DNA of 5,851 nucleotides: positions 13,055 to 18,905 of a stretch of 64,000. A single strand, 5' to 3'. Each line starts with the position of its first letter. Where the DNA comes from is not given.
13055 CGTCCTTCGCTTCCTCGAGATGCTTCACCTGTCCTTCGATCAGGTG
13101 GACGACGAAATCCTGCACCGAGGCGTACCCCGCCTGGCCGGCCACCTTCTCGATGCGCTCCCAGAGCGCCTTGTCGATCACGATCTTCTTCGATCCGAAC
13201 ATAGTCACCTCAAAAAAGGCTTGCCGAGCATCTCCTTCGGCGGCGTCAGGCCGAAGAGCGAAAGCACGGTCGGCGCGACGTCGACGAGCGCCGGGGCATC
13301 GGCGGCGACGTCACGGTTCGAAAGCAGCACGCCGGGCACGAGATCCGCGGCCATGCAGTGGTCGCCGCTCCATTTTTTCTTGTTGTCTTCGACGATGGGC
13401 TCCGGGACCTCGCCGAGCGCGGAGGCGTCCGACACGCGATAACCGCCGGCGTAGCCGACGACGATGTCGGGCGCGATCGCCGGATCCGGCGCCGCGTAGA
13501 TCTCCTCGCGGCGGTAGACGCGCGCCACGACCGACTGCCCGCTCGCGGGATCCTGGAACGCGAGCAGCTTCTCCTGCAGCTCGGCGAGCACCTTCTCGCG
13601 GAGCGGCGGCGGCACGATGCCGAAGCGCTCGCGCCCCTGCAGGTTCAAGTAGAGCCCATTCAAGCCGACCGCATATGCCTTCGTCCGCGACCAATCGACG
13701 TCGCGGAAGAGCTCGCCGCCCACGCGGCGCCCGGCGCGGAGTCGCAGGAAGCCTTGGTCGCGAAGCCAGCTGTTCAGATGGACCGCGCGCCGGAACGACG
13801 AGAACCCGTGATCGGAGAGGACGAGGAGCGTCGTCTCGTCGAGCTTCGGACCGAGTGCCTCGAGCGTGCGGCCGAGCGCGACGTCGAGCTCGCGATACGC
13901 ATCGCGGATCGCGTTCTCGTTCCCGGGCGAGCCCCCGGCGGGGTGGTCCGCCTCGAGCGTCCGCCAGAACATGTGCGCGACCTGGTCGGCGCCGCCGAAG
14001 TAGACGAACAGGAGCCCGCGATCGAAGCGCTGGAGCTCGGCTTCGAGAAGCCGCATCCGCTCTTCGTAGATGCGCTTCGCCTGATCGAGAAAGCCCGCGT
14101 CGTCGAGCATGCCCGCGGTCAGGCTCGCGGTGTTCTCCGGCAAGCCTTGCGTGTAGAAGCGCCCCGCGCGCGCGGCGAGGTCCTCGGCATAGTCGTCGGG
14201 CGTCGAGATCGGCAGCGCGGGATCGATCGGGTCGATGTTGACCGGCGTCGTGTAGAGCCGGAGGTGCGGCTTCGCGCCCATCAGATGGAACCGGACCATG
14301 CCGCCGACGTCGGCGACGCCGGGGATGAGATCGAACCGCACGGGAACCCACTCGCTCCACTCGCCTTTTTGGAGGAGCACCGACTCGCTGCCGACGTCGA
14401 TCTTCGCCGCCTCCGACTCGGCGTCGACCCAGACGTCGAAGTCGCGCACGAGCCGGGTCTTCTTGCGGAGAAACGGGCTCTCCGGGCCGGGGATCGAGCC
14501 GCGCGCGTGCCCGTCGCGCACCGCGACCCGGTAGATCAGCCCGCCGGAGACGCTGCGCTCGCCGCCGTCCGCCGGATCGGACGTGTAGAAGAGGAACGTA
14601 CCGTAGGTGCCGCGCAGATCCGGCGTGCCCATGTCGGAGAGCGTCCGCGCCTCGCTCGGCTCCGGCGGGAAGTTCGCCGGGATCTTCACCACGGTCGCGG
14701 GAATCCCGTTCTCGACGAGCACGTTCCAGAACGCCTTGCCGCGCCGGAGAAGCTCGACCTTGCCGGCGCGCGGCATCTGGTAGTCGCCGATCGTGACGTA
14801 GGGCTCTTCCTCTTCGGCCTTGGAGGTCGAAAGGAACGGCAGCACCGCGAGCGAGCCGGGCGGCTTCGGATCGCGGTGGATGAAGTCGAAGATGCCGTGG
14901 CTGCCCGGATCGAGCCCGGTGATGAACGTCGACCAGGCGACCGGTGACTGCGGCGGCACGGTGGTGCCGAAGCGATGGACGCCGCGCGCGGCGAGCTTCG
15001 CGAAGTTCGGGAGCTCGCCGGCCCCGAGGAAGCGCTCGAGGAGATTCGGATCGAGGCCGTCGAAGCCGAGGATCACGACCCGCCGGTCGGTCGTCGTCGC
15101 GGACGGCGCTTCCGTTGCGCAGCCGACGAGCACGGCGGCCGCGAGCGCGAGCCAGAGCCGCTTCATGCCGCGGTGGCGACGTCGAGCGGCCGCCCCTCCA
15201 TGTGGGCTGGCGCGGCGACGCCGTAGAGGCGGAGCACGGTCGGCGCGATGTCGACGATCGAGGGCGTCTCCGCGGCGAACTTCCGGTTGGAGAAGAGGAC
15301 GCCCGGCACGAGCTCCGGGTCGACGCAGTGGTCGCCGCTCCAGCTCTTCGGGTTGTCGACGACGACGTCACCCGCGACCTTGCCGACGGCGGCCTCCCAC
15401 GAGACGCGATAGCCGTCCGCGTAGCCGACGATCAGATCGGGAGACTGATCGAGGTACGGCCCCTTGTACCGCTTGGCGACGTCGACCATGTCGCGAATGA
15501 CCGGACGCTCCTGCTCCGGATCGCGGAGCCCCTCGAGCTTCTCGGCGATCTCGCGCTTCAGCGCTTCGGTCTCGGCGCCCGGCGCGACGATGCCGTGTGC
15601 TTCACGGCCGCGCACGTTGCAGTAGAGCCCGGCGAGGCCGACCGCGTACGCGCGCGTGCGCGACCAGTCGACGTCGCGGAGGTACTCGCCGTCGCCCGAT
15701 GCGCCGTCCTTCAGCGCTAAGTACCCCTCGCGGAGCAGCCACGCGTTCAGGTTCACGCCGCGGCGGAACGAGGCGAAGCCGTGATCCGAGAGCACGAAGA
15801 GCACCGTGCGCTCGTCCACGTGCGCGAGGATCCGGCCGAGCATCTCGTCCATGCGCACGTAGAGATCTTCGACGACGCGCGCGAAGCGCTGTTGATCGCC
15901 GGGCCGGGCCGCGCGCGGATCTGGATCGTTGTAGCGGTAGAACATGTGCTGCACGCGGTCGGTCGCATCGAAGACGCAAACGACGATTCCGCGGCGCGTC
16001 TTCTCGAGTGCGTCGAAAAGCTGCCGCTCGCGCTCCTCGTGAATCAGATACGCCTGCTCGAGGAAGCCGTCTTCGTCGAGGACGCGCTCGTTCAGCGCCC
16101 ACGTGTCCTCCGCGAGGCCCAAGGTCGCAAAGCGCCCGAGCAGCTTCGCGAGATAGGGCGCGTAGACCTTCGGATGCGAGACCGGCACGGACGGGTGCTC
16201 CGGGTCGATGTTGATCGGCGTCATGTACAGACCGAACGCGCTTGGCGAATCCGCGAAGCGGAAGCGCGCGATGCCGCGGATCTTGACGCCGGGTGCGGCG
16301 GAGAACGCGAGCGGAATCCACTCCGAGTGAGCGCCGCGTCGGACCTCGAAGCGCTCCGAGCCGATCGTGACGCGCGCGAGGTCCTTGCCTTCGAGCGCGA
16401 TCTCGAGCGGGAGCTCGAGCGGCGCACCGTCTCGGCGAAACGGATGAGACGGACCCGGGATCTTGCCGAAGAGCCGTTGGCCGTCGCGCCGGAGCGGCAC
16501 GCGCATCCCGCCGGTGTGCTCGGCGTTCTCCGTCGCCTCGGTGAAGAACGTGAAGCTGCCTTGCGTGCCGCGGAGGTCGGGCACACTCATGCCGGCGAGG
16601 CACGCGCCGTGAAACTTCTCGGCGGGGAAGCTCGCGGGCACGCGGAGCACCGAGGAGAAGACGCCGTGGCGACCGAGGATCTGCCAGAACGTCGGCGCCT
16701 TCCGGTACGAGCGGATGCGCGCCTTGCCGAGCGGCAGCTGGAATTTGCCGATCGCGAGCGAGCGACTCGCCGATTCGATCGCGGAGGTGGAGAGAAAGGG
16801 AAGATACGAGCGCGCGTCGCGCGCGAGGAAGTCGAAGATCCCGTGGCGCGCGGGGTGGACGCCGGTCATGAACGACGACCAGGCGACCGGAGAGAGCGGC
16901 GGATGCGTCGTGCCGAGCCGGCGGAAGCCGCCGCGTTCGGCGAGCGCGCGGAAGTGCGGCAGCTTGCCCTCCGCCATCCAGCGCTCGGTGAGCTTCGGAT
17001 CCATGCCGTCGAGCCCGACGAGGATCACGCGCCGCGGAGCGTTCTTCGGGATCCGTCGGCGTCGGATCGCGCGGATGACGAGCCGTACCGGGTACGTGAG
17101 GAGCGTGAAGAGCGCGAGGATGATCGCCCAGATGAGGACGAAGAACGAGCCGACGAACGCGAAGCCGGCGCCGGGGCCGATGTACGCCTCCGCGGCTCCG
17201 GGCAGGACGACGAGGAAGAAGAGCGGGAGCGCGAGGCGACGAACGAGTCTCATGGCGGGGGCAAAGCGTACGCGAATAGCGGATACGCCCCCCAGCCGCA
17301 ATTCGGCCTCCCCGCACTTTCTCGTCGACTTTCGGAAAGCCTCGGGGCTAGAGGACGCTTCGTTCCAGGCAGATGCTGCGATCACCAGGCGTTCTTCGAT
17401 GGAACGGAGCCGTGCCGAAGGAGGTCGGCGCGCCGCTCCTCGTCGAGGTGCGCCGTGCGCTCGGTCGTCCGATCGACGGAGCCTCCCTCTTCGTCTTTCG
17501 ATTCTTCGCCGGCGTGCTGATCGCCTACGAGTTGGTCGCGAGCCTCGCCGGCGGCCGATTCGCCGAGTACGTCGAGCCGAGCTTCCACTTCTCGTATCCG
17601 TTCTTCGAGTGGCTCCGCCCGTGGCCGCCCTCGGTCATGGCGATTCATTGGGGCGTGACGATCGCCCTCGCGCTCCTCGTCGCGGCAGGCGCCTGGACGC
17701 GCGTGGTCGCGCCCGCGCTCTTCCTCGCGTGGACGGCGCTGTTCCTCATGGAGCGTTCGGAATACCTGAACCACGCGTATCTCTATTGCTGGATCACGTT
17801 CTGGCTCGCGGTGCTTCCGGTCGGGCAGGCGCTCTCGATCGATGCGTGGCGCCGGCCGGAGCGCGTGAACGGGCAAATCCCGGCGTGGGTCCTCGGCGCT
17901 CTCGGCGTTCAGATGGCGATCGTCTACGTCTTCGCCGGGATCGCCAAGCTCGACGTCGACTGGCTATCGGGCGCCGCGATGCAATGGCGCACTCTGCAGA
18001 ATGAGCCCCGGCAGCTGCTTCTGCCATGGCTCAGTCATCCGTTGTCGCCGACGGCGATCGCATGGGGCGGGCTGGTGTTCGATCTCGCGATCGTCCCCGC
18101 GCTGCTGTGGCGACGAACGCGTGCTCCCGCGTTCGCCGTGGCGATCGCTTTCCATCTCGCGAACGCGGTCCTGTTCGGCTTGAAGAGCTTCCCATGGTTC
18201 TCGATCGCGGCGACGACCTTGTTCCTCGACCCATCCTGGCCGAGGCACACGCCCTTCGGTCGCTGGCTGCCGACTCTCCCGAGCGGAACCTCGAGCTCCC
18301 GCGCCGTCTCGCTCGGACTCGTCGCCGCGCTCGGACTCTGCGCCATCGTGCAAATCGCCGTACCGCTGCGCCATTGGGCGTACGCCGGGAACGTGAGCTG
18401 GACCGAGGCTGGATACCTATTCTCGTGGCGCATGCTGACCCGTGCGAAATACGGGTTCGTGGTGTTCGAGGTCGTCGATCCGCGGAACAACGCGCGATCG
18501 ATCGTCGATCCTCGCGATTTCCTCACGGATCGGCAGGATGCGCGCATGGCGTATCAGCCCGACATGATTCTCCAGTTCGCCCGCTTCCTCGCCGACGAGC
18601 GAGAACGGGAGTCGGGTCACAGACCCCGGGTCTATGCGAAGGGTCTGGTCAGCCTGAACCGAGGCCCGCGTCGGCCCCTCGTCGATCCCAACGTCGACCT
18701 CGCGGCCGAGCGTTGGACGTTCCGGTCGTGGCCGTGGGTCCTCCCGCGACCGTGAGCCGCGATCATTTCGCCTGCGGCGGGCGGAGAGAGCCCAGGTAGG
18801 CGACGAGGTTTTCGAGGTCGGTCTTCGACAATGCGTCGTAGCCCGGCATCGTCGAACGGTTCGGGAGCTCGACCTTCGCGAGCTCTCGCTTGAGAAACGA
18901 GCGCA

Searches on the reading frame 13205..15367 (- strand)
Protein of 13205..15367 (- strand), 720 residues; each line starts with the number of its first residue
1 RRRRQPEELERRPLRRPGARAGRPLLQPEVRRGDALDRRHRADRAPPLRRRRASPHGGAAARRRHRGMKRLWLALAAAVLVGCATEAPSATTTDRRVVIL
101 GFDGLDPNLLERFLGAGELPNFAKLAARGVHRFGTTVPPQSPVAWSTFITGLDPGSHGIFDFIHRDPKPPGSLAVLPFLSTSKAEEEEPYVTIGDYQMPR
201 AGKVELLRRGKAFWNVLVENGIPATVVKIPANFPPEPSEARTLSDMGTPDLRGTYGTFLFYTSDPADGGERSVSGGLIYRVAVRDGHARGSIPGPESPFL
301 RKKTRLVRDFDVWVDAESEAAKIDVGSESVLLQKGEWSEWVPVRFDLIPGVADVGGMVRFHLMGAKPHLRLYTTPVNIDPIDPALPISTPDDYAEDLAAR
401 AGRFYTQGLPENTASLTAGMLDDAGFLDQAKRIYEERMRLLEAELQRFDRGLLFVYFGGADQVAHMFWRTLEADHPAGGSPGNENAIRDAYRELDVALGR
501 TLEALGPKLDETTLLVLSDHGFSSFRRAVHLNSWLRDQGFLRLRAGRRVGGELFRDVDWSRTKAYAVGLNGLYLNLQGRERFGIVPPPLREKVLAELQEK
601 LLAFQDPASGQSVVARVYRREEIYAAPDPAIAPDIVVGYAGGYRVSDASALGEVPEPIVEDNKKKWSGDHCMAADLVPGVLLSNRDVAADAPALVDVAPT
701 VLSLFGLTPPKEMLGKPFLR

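Call 69: search_protein_families(library=pfam, proteins=[window:13205-15367:-], max_evalue=0.001)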
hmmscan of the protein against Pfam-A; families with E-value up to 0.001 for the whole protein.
window:13205-15367:- (720 aa): 1 family
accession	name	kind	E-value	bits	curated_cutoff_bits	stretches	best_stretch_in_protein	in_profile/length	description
PF01663.27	Phosphodiest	-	4.9e-39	135.3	23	2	428-647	135-325/342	Type I phosphodiesterase / nucleotide pyrophosphatase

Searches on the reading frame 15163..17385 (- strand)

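Call 17: search_protein_families(library=pfam, proteins=[window:15163-17385:-], max_evalue=0.001)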
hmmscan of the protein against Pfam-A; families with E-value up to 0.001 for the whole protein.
window:15163-17385:- (740 aa): 1 family
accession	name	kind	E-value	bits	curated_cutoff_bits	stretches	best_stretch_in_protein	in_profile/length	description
PF01663.27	Phosphodiest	-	1.2e-35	124.1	23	2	454-661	146-323/342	Type I phosphodiesterase / nucleotide pyrophosphatase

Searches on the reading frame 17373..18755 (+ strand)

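Call 17: search_protein_families(library=pfam, proteins=[window:17373-18755:+], max_evalue=0.001)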
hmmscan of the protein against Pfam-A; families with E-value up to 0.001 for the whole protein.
window:17373-18755:+ (460 aa): 2 families
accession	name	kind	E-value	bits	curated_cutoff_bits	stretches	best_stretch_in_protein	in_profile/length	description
PF05090.19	HTTM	-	5.1e-71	239.7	27.7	1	32-289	2-259/259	HTTM domain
PF22777.1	VKGC_lumenal_dom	-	8.1e-44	149.6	27.7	1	317-458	6-148/152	Vitamin K-dependent gamma-carboxylase, lumenal domain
